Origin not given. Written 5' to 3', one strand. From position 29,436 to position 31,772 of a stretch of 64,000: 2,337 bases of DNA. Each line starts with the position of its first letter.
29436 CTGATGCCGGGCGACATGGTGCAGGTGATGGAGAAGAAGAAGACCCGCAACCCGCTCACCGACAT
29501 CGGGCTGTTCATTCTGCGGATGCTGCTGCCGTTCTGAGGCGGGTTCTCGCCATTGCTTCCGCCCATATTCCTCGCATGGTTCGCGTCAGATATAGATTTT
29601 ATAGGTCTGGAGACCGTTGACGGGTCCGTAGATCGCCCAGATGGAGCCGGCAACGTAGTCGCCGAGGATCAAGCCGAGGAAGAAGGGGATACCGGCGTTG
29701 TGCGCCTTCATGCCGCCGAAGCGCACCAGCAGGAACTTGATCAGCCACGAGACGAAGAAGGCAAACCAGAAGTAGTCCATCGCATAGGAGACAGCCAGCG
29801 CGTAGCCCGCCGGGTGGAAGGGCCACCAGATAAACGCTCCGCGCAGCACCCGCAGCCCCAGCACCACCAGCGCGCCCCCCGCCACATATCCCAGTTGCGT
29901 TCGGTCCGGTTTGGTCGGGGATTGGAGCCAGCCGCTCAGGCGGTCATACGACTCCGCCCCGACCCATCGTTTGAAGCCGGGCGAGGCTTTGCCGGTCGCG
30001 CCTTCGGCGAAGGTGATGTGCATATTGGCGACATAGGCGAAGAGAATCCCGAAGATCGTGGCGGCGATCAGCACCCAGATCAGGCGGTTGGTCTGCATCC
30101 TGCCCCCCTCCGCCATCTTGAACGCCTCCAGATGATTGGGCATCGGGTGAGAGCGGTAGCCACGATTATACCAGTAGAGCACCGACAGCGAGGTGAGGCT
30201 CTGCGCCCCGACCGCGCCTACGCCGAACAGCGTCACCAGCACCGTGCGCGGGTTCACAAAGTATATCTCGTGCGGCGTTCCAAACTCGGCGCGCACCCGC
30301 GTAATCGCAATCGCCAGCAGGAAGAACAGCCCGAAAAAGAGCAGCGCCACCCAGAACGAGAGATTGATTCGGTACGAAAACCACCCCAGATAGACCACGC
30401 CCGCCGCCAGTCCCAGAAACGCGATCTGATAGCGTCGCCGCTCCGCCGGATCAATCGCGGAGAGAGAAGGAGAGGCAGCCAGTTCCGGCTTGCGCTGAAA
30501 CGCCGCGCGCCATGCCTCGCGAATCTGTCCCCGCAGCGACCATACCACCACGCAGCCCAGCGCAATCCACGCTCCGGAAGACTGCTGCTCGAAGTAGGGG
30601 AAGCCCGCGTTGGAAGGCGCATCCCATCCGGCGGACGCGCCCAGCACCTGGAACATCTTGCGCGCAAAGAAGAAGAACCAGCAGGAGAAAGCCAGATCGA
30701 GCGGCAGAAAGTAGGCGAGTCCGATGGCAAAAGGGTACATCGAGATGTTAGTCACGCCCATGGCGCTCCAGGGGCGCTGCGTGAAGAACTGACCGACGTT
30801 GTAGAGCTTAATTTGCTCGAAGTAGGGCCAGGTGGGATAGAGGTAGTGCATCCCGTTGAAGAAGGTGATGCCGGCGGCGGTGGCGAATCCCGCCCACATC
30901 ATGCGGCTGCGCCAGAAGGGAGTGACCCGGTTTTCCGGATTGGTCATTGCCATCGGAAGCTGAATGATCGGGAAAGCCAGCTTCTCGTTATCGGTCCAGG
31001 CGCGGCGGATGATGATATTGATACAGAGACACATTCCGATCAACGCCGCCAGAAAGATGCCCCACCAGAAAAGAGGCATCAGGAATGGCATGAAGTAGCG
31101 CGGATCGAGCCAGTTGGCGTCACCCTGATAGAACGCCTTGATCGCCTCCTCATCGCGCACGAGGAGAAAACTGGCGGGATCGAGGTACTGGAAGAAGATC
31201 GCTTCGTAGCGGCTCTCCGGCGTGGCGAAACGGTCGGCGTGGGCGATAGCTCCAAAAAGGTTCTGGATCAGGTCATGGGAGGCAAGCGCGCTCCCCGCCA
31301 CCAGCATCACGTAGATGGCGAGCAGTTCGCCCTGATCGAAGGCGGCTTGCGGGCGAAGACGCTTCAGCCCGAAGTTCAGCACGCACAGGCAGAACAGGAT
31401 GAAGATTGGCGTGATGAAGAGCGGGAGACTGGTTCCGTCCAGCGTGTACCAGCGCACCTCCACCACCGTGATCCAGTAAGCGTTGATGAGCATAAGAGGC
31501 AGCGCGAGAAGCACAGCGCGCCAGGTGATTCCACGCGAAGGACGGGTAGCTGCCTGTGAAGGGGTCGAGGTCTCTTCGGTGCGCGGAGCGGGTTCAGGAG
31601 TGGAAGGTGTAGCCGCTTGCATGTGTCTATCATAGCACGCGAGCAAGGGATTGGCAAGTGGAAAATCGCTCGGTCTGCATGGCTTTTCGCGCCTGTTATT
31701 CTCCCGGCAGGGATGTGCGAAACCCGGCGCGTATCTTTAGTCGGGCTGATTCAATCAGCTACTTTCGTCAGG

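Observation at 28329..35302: Paralogous pair of ~670-aa polytopic membrane proteins with identical leaderless-type promoters, bracketing a beta-lactamase-fold hydrolase next to an orphan Wza-like lipoprotein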

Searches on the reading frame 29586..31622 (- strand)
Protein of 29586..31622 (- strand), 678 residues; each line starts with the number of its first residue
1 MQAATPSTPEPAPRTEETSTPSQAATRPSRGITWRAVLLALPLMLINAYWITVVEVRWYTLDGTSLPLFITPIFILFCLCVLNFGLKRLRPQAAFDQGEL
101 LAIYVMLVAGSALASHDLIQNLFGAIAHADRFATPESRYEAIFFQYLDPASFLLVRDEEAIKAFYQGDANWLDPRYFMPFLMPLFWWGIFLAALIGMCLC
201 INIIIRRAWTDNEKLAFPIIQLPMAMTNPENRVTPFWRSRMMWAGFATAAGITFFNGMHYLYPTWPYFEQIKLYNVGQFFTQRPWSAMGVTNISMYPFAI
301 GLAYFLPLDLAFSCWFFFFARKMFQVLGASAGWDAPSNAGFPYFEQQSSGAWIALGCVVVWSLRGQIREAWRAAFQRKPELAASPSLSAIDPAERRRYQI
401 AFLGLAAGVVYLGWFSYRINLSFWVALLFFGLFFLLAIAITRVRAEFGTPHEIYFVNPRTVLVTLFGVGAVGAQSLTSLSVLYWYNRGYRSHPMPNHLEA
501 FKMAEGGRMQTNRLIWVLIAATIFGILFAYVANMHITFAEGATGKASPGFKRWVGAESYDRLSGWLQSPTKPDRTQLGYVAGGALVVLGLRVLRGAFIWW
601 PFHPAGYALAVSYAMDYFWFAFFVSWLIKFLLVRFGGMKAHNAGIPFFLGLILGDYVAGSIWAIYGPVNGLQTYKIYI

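Call 6: search_protein_families(library=pfam, proteins=[window:29586-31622:-], max_evalue=0.01)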
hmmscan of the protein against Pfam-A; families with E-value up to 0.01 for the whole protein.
window:29586-31622:- (678 aa): 3 families
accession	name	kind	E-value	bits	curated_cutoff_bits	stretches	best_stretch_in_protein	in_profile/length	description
PF20581.3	DUF6785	-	8.6e-158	526.4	25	1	33-541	1-498/498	Family of unknown function (DUF6785)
PF20580.3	DUF6784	-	2.8e-34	117.7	26.4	1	579-675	3-99/101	Domain of unknown function (DUF6784)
PF07219.19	HemY_N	-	0.0084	16.6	31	1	408-443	1-36/107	HemY protein N-terminus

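Call 11: find_homologous_proteins(query=window:29586-31622:-, max_evalue=0.00001)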
Query window:29586-31622:- (678 aa): 820 proteins with E <= 0.00001 among 8000 candidates; the best 120 are listed.
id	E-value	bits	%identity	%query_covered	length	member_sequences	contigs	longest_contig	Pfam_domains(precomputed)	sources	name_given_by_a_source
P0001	0.0e+0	1513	96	100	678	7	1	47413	PF20580.4,PF20581.4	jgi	jgi:hypothetical protein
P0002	0.0e+0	1241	78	100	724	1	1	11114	PF20580.4,PF20581.4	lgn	-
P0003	0.0e+0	1212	77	100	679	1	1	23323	PF20580.4,PF20581.4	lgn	-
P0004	0.0e+0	1189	77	99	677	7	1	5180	PF20580.4,PF20581.4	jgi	jgi:hypothetical protein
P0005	0.0e+0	1182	75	100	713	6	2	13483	PF20580.4,PF20581.4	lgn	-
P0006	0.0e+0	1176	74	98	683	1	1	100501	PF20580.4,PF20581.4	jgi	jgi:hypothetical protein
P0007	0.0e+0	1125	71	100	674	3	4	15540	PF20580.4,PF20581.4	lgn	-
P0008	0.0e+0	1120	72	98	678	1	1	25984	PF20580.4,PF20581.4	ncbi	-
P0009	0.0e+0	1118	72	99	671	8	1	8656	PF20580.4,PF20581.4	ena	-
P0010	0.0e+0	1107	71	98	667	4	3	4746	PF20580.4,PF20581.4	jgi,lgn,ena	jgi:hypothetical protein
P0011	0.0e+0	1101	71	99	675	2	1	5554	PF20580.4,PF20581.4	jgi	jgi:hypothetical protein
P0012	0.0e+0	1073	68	100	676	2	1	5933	PF20580.4,PF20581.4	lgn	-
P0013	0.0e+0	1070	69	96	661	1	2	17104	PF20580.4,PF20581.4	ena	-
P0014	0.0e+0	1062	67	99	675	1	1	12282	PF20580.4,PF20581.4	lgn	-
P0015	0.0e+0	1058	71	94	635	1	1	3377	PF20580.4,PF20581.4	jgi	-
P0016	0.0e+0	1053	66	99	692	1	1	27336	PF20580.4,PF20581.4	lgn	-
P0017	0.0e+0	1045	67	99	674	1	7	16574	PF20580.4,PF20581.4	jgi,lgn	-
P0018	0.0e+0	1042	68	100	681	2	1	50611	PF20580.4,PF20581.4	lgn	-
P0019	0.0e+0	1041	67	99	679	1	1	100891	PF20580.4,PF20581.4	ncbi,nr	ncbi:MAG TPA: DUF6785 family protein [Chthonomonadales bacterium]|nr:DUF6785 family protein [Chthono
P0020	0.0e+0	1039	68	96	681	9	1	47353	PF20580.4,PF20581.4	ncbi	-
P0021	0.0e+0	1037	70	94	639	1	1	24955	PF20580.4,PF20581.4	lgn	-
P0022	0.0e+0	1036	79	83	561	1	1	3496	PF20580.4,PF20581.4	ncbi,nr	ncbi:MAG TPA: DUF6785 family protein, partial [Chthonomonadales bacterium]|nr:DUF6785 family protein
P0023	0.0e+0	1034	67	99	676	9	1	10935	PF20580.4,PF20581.4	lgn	-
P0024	0.0e+0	1029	66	100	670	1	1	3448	PF20580.4,PF20581.4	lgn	-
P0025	0.0e+0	1025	66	99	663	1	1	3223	PF20580.4,PF20581.4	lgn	-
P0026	0.0e+0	1022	67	97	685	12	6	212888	PF20580.4,PF20581.4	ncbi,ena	-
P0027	0.0e+0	1019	69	94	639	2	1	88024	PF20580.4,PF20581.4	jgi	-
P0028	0.0e+0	1017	65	99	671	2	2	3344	PF20580.4,PF20581.4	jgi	-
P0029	0.0e+0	1012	65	100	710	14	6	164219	PF20580.4,PF20581.4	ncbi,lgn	-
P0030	1.0e-297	1007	64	99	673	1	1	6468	PF20580.4,PF20581.4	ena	-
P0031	3.8e-297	1005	66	96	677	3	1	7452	PF20580.4,PF20581.4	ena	-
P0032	7.3e-296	1001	65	98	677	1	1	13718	PF20580.4,PF20581.4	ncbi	-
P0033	4.4e-295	999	65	100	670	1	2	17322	PF20580.4,PF20581.4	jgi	jgi:hypothetical protein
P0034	2.4e-293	993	63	100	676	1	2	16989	PF20580.4,PF20581.4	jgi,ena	-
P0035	1.5e-291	987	64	99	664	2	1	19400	PF20580.4,PF20581.4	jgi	-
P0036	1.8e-285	967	63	96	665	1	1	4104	PF20580.4,PF20581.4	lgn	-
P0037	4.9e-285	965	74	82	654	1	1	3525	PF20581.4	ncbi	-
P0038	3.4e-284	963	61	100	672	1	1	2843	PF20580.4,PF20581.4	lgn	-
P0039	5.8e-282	955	63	99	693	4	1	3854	PF20580.4,PF20581.4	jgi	jgi:hypothetical protein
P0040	2.0e-279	947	62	100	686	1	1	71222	PF20580.4,PF20581.4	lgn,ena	-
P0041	6.7e-279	945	61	100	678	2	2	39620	PF20580.4,PF20581.4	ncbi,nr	ncbi:MAG: DUF6785 family protein [Chloroherpetonaceae bacterium]|nr:hypothetical protein [Chthonomon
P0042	3.8e-275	933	60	98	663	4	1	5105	PF20580.4,PF20581.4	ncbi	-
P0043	3.8e-275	933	60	99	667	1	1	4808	PF20580.4,PF20581.4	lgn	-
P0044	4.4e-275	932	62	100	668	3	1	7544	PF20580.4,PF20581.4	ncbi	-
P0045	9.5e-275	931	61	96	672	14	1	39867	PF20580.4,PF20581.4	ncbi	-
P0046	1.0e-273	928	60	100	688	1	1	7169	PF20580.4,PF20581.4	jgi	jgi:hypothetical protein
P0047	4.2e-273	926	60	99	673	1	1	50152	PF20580.4,PF20581.4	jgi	jgi:hypothetical protein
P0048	1.6e-272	924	59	100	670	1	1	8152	PF20580.4,PF20581.4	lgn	-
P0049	6.9e-272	922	61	100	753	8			PF20580.4,PF20581.4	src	-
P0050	5.8e-270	915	60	100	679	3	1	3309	PF20580.4,PF20581.4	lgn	-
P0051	1.6e-269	914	60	99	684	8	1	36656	PF20580.4,PF20581.4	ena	-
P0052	2.6e-269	913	58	99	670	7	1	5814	PF20580.4,PF20581.4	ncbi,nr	ncbi:MAG: hypothetical protein JWN14_2557 [Chthonomonadales bacterium]|nr:hypothetical protein [Chth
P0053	3.4e-269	913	59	99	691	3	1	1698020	PF20580.4,PF20581.4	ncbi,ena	-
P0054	1.2e-268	911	58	100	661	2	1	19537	PF20580.4,PF20581.4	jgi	jgi:hypothetical protein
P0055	7.5e-268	909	59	100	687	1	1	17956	PF20580.4,PF20581.4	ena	-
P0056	8.3e-268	908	59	99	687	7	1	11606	PF20580.4,PF20581.4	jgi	-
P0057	2.7e-267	907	61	96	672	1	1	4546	PF20580.4,PF20581.4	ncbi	-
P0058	9.8e-266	902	59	98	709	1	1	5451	PF20580.4,PF20581.4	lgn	-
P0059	3.7e-265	900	62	93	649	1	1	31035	PF20580.4,PF20581.4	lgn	-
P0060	3.8e-265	900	62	96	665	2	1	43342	PF20580.4,PF20581.4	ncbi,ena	-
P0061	2.6e-264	897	59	100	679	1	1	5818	PF20580.4,PF20581.4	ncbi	-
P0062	2.9e-263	893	59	100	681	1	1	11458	PF20580.4,PF20581.4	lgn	-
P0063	6.0e-262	889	59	96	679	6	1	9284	PF20580.4,PF20581.4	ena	-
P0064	2.6e-261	887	59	99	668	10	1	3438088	PF20580.4,PF20581.4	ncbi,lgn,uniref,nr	ncbi:hypothetical protein CWRG_00581 [Chthonomonas calidirosea]|uniref:DUF6785 family protein n=1 Ta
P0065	1.1e-260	885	58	99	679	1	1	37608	PF20580.4,PF20581.4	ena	-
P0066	1.2e-260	885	60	98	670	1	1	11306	PF20580.4,PF20581.4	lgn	-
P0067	5.5e-260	883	58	99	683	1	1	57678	PF20580.4,PF20581.4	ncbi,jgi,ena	jgi:hypothetical protein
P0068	1.5e-259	881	59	100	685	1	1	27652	PF20580.4,PF20581.4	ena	-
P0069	2.5e-259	880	60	96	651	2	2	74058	PF20580.4,PF20581.4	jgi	-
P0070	2.4e-258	877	59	99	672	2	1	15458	PF20580.4,PF20581.4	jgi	jgi:hypothetical protein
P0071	2.6e-258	877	60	93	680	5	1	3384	PF20580.4,PF20581.4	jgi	-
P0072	6.1e-255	866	58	98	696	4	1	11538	PF20580.4,PF20581.4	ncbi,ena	-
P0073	4.6e-251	853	57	99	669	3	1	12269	PF20580.4,PF20581.4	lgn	-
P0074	6.8e-251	852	57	98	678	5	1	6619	PF20580.4,PF20581.4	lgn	-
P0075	1.7e-250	851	59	93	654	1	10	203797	PF20580.4,PF20581.4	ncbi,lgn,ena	-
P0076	2.1e-250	851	58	95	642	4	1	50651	PF20580.4,PF20581.4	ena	-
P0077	1.2e-249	848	58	95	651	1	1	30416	PF20580.4,PF20581.4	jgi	jgi:hypothetical protein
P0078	2.3e-248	844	55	99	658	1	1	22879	PF20580.4,PF20581.4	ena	-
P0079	2.7e-248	844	57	96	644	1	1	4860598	PF20580.4,PF20581.4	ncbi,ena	-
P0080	6.5e-248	843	56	98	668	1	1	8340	PF20580.4,PF20581.4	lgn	-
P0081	3.2e-247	840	56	98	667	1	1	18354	PF20580.4,PF20581.4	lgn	-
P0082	4.3e-246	837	55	97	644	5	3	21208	PF20580.4,PF20581.4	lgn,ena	-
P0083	8.8e-245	832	57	95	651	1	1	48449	PF20580.4,PF20581.4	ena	-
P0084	6.9e-244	829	54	99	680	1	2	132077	PF20580.4,PF20581.4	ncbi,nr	ncbi:MAG: hypothetical protein KGJ62_12735 [Armatimonadetes bacterium]|nr:hypothetical protein [Arma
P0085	2.1e-240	818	56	96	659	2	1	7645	PF20580.4,PF20581.4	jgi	-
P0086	2.4e-240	818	54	99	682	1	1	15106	PF20580.4,PF20581.4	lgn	-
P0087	4.3e-240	817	56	97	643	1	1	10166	PF20580.4,PF20581.4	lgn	-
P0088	1.3e-239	815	55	99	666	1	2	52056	PF20580.4,PF20581.4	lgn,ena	-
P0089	3.4e-237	807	55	95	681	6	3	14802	PF20580.4,PF20581.4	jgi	jgi:hypothetical protein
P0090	5.2e-237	807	55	96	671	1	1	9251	PF20580.4,PF20581.4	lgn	-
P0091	1.2e-236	805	56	96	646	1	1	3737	PF20580.4,PF20581.4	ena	-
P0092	2.2e-236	804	55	96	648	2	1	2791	PF20580.4,PF20581.4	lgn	-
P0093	2.5e-236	804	54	98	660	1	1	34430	PF20580.4,PF20581.4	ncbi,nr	ncbi:MAG: hypothetical protein IT210_02780 [Armatimonadetes bacterium]|nr:hypothetical protein [Arma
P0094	2.2e-235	801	56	97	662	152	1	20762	PF20580.4,PF20581.4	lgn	-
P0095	1.1e-230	786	54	99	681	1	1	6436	PF20580.4,PF20581.4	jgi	jgi:hypothetical protein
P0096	1.5e-230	785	53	98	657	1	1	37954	PF20580.4,PF20581.4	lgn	-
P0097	2.0e-228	778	53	98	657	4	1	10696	PF20580.4,PF20581.4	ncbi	ncbi:MAG: DUF6785 family protein [Armatimonadota bacterium]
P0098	3.4e-228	777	54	98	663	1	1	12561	PF20580.4,PF20581.4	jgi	jgi:hypothetical protein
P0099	8.2e-228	776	53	99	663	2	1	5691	PF20580.4,PF20581.4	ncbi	-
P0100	1.6e-227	775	54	94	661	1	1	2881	PF20580.4,PF20581.4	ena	-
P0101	2.1e-227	775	55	95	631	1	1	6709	PF20580.4,PF20581.4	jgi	jgi:hypothetical protein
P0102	4.7e-227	774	53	97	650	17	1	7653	PF20580.4,PF20581.4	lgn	-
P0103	4.8e-227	774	68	72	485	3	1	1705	PF20580.4,PF20581.4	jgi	-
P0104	8.8e-227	773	53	100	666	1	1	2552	PF20580.4,PF20581.4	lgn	-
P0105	1.8e-226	772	54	97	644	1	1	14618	PF20580.4,PF20581.4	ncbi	-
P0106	1.9e-225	768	52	100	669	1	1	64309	PF20580.4,PF20581.4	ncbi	-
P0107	3.7e-225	767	53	97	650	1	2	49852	PF20580.4,PF20581.4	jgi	jgi:hypothetical protein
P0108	8.1e-225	766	52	99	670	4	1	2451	PF20580.4,PF20581.4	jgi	jgi:hypothetical protein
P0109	8.3e-225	766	52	98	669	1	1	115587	PF20580.4,PF20581.4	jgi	jgi:uncharacterized protein DUF6785/uncharacterized protein DUF6784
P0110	1.3e-224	766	52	98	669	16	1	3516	PF20580.4,PF20581.4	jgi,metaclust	metaclust:\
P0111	1.6e-224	765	53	97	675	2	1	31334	PF20580.4,PF20581.4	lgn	-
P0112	1.9e-224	765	52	98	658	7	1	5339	PF20580.4,PF20581.4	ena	-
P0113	3.1e-224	764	52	98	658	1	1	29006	PF20580.4,PF20581.4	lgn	-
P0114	5.3e-224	764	52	99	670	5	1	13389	PF20580.4,PF20581.4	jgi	jgi:hypothetical protein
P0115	5.4e-224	764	55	94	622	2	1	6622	PF20580.4,PF20581.4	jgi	jgi:hypothetical protein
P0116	7.1e-224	763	53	97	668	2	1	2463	PF20580.4,PF20581.4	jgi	jgi:hypothetical protein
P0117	9.6e-224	763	52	97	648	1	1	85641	PF20580.4,PF20581.4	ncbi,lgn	-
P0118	1.0e-223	763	52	100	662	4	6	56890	PF20580.4,PF20581.4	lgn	-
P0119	1.1e-223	763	52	98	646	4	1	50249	PF20580.4,PF20581.4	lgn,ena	-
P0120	1.3e-223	762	53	97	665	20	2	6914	PF20580.4,PF20581.4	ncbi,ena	-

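Call 16: find_encoding_contigs(protein=P0064, flank=10000, max_places=2)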
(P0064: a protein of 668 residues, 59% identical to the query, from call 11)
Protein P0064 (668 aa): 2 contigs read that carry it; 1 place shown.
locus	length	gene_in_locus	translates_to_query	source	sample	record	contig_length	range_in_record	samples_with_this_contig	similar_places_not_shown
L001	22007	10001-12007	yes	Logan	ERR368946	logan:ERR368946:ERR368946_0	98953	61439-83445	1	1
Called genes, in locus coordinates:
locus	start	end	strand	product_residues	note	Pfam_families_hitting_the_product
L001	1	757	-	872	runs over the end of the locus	PF01578:Cytochrom_C_asm, PF16327:CcmF_C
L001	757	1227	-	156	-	PF03100:CcmE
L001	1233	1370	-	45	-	-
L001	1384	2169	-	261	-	PF01578:Cytochrom_C_asm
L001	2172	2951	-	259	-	PF01061:ABC2_membrane, PF03379:CcmB (weak)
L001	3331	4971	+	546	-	PF16949:ABC_tran_2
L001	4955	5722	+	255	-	-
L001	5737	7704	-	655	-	PF07494:Reg_prop (faint)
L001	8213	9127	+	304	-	PF00140:Sigma70_r1_2, PF04542:Sigma70_r2, PF04539:Sigma70_r3, PF04545:Sigma70_r4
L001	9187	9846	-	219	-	PF00697:PRAI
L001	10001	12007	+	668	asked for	PF20581:DUF6785, PF20580:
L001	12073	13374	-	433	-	PF12704:MacB_PCD, PF02687:FtsX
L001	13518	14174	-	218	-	PF00578:AhpC-TSA, PF08534:Redoxin, PF10417:1-cysPrx_C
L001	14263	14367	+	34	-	-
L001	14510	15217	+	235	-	PF13641:Glyco_tranf_2_3, PF00535:Glycos_transf_2, PF10111:Glyco_tranf_2_2 (weak)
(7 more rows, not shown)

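Call 17: find_encoding_contigs(protein=P0001, flank=10000, max_places=2)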
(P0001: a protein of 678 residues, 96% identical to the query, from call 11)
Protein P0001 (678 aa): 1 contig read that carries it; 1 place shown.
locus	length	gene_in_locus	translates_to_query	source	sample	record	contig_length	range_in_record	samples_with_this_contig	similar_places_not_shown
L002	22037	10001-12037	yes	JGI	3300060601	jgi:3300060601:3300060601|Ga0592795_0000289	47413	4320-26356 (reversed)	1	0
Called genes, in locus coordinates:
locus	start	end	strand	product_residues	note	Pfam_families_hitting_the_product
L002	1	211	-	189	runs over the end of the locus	PF01327:Pep_deformylase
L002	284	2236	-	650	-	PF00005:ABC_tran, PF13555:AAA_29 (faint), PF01926:MMR_HSR1 (faint), PF02463:SMC_N (faint), PF13476:AAA_23 (faint), PF12848:ABC_tran_Xtn, PF00005:ABC_tran, PF13304:AAA_21 (weak)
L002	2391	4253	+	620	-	-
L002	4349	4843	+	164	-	PF01668:SmpB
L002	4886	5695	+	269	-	PF13414:TPR_11 (faint), PF00515:TPR_1 (faint), PF13432:TPR_16 (weak), PF14559:TPR_19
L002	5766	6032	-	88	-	-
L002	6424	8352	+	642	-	PF20581:DUF6785, PF20580:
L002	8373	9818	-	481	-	PF00144:Beta-lactamase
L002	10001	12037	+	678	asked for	PF20581:DUF6785, PF20580:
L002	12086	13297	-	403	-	PF10531:SLBB, PF22461:SLBB_2, PF10531:SLBB, PF22461:SLBB_2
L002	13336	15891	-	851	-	PF08531:Bac_rhamnosid_N, PF05592:Bac_rhamnosid, PF17389:Bac_rhamnosid6H, PF22422:MGH1-like_GH, PF17390:Bac_rhamnosid_C (weak)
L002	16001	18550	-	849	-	PF01074:Glyco_hydro_38N, PF09261:Alpha-mann_mid, PF07748:Glyco_hydro_38C, PF17677:Glyco_hydro38C2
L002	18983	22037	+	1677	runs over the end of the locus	PF22666:Glyco_hydro_2_N2 (weak), PF00703:Glyco_hydro_2, PF02836:Glyco_hydro_2_C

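Call 18: find_related_loci(query=A1, collection=genome_contigs, flank=10000)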
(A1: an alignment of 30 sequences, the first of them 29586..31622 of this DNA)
Query A1 (678 aa) in genome_contigs; peptide patterns used: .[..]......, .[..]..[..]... (x = any residue, [..] = any of these).
599 stretches matched a pattern (row limit reached: there are more); 544 encode a relative of the query (tblastn E <= 1e-3); the best 80 are kept; 80 distinct loci.
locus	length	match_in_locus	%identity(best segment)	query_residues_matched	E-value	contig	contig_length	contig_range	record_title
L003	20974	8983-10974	72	16-678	0e+0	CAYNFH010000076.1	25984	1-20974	MAG TPA_asm: uncultured Chthonomonadaceae bacterium isolate SRP272529_co1_250 genome assembly, contig: NODE_2931_length_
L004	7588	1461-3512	68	7-678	0e+0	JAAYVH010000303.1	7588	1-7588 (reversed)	MAG: Chthonomonadales bacterium isolate AS27yjCOA_40 188485_AS27, whole genome shotgun sequence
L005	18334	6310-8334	66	3-678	0e+0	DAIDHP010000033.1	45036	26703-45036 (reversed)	MAG TPA_asm: Chthonomonadales bacterium isolate clean347 NODE_33_length_45036_cov_7.465357, whole genome shotgun sequenc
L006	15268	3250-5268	65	9-678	0e+0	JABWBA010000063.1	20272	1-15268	MAG: Chthonomonadales bacterium isolate MAG_18 scaffold_2737, whole genome shotgun sequence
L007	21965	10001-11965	67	24-678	0e+0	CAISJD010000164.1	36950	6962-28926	MAG: uncultured Chthonomonas sp. isolate LaPlata-b_bin-0775 genome assembly, contig: bin-0775:164/211, whole genome shot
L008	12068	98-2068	65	14-678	0e+0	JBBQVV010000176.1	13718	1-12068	MAG: Chthonomonadales bacterium isolate Co_metawrap_2016 Cmw_2016_k141_22487145_length_13718_cov_8.0000, whole genome sh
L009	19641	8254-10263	61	2-678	0e+0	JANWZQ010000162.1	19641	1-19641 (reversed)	MAG: Chthonomonadaceae bacterium isolate SKYG99 k141_374051, whole genome shotgun sequence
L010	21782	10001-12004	60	10-678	0e+0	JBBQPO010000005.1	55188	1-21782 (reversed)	MAG: Chthonomonadales bacterium isolate Co_metawrap_1510 Cmw_1510_k141_5304376_length_55188_cov_8.9994, whole genome sho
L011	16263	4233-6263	58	2-678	0e+0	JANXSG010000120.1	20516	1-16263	MAG: Chthonomonadaceae bacterium isolate 336R_metabat_9 336R_k141_1802553, whole genome shotgun sequence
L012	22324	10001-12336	69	9-678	0e+0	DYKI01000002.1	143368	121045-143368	MAG TPA_asm: Chthonomonas calidirosea isolate SulCav_AS07-7_64_28 SulCav_AS07_7_51_length_143368_cov_15_239929, whole ge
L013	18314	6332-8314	64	10-678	0e+0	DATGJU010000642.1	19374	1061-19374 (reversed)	MAG TPA_asm: Chthonomonadaceae bacterium isolate SMAG_U9841 k141_414207, whole genome shotgun sequence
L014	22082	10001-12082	60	1-678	0e+0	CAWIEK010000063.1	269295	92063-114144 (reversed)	MAG: uncultured Chthonomonadaceae bacterium isolate MFD04580.bin.1.91 genome assembly, contig: contig_8421, whole genome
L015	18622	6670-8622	54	12-678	0e+0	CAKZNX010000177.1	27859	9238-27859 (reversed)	MAG TPA_asm: uncultured bacterium isolate SRR5214706_bin.3_CONCOCT_v1.1_MAG genome assembly, contig: ERZ1744544.952, who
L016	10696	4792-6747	53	16-678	0e+0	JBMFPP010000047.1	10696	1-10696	MAG: Armatimonadota bacterium isolate KM4338-66 NODE_3439_length_10696_cov_3.458979, whole genome shotgun sequence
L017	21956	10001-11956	52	14-678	0e+0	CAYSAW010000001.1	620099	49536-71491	MAG TPA_asm: uncultured bacterium isolate binchicken_co30_76 genome assembly, contig: NODE_3_length_620099_cov_22.076746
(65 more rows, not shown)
